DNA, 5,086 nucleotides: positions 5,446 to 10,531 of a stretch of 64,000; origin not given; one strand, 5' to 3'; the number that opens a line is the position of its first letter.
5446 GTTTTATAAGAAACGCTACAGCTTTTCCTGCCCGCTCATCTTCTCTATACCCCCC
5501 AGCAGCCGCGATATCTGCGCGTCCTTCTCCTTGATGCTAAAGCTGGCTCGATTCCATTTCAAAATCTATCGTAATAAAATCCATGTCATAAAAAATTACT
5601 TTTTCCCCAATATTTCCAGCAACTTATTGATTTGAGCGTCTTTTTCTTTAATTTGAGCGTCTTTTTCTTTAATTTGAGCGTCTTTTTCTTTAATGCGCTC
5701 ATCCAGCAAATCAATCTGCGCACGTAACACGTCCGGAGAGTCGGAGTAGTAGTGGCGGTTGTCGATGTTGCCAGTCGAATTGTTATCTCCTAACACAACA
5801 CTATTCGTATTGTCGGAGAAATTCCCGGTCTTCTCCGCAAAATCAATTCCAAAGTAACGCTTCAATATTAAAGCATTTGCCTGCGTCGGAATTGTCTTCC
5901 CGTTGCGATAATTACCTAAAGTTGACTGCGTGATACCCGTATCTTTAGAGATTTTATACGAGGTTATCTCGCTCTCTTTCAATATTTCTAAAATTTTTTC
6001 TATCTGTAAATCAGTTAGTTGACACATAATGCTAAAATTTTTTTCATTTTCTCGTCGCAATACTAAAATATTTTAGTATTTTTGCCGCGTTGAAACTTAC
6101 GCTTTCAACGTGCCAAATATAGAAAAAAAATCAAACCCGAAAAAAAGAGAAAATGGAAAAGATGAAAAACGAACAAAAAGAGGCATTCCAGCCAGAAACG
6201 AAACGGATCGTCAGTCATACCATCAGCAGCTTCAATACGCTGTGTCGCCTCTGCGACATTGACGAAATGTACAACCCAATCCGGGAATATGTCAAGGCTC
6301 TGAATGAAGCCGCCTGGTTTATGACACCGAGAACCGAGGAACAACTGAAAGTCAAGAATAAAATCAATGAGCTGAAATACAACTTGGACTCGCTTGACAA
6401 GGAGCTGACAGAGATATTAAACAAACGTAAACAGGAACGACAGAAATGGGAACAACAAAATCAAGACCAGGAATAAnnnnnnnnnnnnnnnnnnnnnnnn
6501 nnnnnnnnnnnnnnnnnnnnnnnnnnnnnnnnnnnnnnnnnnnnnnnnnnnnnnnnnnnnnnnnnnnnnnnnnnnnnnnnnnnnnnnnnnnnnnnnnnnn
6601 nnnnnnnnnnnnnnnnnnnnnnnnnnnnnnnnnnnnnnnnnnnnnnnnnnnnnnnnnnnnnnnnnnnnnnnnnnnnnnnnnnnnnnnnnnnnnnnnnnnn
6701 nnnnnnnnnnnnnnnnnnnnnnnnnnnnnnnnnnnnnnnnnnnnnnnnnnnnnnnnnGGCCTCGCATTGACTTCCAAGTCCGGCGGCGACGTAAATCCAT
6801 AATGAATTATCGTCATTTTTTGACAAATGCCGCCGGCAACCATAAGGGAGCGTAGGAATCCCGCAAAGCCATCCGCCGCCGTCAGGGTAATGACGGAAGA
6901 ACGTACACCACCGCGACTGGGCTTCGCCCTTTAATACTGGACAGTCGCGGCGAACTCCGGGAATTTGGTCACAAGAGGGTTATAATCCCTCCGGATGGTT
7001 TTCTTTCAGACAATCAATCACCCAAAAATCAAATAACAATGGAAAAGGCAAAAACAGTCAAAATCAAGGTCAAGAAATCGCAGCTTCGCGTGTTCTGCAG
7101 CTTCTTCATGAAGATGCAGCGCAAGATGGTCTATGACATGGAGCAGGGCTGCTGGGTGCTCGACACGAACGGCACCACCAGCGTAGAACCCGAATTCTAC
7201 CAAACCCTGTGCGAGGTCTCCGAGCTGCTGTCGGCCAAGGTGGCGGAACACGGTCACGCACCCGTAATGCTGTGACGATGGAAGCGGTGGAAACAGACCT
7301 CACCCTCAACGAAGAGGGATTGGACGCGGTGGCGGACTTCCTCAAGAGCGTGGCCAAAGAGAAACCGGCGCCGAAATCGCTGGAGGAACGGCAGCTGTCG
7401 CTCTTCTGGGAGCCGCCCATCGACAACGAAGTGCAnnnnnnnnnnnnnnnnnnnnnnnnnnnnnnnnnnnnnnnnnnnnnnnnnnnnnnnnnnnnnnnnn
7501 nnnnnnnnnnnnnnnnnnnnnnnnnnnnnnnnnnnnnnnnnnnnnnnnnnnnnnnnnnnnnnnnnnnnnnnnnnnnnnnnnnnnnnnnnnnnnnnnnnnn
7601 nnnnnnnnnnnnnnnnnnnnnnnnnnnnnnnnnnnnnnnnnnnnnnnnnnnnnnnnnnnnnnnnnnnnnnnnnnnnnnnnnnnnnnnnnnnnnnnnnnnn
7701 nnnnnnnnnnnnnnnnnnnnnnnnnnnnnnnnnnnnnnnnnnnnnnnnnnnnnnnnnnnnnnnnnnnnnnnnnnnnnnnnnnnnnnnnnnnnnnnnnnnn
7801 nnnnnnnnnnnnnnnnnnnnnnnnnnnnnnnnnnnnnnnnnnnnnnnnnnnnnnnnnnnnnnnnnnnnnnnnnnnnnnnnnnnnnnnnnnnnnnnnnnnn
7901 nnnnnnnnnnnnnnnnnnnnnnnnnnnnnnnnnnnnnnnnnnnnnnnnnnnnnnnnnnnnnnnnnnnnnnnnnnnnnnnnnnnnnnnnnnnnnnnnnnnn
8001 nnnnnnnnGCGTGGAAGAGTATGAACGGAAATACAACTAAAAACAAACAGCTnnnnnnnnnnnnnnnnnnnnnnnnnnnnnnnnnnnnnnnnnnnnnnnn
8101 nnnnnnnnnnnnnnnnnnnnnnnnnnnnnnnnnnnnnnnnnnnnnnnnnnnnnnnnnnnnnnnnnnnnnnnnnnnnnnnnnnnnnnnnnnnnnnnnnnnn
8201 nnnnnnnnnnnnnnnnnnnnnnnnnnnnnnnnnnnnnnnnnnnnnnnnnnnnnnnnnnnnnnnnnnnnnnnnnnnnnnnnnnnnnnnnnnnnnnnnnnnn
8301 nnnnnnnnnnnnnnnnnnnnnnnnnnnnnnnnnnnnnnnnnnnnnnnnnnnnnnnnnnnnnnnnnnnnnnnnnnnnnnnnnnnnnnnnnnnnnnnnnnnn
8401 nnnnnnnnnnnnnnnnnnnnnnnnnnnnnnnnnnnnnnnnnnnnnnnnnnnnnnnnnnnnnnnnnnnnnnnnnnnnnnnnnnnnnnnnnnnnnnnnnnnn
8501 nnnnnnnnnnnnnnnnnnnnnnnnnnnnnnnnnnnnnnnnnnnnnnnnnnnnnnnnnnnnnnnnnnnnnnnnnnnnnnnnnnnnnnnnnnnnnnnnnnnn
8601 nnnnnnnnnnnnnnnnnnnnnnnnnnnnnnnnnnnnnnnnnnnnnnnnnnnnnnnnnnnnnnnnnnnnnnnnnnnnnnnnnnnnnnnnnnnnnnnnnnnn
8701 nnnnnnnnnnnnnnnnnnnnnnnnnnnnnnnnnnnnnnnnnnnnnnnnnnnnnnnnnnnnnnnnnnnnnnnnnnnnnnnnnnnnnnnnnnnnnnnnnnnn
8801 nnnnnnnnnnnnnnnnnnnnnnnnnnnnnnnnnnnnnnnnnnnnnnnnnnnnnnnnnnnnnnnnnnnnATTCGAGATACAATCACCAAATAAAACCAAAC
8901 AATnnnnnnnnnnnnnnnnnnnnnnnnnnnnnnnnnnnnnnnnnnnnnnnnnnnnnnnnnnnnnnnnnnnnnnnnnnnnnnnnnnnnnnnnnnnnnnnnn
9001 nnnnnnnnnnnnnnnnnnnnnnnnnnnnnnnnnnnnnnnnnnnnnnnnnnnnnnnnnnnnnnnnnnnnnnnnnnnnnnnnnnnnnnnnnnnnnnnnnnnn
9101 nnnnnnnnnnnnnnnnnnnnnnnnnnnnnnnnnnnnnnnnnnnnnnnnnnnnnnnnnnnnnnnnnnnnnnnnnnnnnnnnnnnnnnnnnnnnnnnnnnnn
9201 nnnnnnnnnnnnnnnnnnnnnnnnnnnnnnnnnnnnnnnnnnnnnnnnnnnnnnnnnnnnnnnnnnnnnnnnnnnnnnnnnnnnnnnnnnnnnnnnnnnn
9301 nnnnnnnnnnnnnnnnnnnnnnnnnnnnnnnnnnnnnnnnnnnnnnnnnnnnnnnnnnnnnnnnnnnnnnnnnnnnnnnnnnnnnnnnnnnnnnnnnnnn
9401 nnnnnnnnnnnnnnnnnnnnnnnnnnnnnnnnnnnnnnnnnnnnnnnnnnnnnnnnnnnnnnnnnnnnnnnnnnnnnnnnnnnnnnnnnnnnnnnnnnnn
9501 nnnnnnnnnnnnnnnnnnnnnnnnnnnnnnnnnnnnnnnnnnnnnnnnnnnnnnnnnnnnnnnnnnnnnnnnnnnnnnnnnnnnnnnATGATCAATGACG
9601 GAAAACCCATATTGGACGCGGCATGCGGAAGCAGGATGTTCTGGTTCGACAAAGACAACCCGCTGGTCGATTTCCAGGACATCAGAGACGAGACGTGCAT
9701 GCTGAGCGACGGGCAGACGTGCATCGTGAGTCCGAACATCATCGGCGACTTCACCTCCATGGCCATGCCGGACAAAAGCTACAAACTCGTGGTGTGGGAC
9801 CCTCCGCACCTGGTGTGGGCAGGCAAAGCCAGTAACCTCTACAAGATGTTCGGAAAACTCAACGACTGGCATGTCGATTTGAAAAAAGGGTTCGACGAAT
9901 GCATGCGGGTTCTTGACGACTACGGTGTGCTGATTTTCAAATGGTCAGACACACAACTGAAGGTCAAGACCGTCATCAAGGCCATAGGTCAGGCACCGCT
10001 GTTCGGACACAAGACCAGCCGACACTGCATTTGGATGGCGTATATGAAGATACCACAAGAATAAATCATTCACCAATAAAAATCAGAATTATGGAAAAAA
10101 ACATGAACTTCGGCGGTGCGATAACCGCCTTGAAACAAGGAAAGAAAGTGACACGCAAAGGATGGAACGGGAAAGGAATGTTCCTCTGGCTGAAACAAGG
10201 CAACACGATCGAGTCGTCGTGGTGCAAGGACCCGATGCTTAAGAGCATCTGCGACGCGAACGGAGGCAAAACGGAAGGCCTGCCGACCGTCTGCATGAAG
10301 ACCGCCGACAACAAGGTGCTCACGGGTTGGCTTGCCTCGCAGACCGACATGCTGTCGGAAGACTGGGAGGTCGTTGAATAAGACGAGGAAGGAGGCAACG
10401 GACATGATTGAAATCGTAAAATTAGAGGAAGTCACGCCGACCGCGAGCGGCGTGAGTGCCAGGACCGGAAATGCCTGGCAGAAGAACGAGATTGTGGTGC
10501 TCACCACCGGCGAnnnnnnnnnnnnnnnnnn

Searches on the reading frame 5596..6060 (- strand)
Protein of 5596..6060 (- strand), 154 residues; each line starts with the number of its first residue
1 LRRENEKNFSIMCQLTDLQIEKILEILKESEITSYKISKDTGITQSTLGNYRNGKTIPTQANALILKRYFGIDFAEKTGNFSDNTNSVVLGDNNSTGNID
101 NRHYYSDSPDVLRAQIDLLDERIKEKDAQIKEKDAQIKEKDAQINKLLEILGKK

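Call 94: search_protein_families(library=pfam, proteins=[window:5596-6060:-], max_evalue=0.01)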
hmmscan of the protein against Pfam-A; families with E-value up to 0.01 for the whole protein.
window:5596-6060:- (154 aa): 4 families
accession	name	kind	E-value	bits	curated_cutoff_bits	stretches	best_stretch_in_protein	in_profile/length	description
PF01381.28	HTH_3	-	1.1e-07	32.2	23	1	25-76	3-54/55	Helix-turn-helix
PF12844.13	HTH_19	-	6.1e-06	26.5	30.2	1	21-73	2-54/64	Helix-turn-helix domain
PF13443.12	HTH_26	-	1.8e-05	25.4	22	1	22-58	1-39/63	Cro/C1-type HTH DNA-binding domain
PF01022.26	HTH_5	-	0.0027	18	22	1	22-49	6-33/47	Bacterial regulatory protein, arsR family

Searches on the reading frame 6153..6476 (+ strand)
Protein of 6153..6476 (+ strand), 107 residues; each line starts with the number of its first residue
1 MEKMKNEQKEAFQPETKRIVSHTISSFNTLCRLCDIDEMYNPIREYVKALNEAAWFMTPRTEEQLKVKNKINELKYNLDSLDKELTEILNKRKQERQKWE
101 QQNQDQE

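Call 11: search_protein_families(library=pfam, proteins=[window:6153-6476:+], max_evalue=0.01)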
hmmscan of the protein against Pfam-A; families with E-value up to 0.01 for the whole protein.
window:6153-6476:+ (107 aa): 2 families
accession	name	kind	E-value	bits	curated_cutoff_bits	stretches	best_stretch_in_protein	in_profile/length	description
PF12777.12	MT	-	0.0068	15.9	24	1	8-101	180-270/344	Microtubule-binding stalk of dynein motor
PF21074.2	GDH_C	-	0.007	16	26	1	46-102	135-191/339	Glutamate dehydrogenase, C-terminal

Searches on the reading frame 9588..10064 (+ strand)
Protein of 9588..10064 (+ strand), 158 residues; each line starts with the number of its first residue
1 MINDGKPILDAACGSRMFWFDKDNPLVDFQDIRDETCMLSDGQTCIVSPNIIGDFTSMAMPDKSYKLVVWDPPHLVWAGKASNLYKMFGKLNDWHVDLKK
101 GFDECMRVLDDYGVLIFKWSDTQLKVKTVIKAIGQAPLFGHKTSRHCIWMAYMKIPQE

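Call 11: search_protein_families(library=pfam, proteins=[window:9588-10064:+], max_evalue=0.01)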
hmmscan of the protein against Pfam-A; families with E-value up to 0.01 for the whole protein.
window:9588-10064:+ (158 aa): 1 family
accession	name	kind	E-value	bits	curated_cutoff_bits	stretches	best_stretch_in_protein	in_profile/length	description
PF01555.25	N6_N4_Mtase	-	0.0011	19.4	26.7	1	66-132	2-67/221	DNA methylase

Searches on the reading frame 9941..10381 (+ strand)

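Call 94: search_protein_families(library=pfam, proteins=[window:9941-10381:+], max_evalue=0.01)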
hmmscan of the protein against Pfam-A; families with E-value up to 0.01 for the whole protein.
window:9941-10381:+ (146 aa): 1 family
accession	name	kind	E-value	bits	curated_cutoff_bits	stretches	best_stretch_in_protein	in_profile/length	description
PF11195.14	Tad2-like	-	2e-25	89.6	25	1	55-145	1-73/73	Thoeris anti-defense 2-like domain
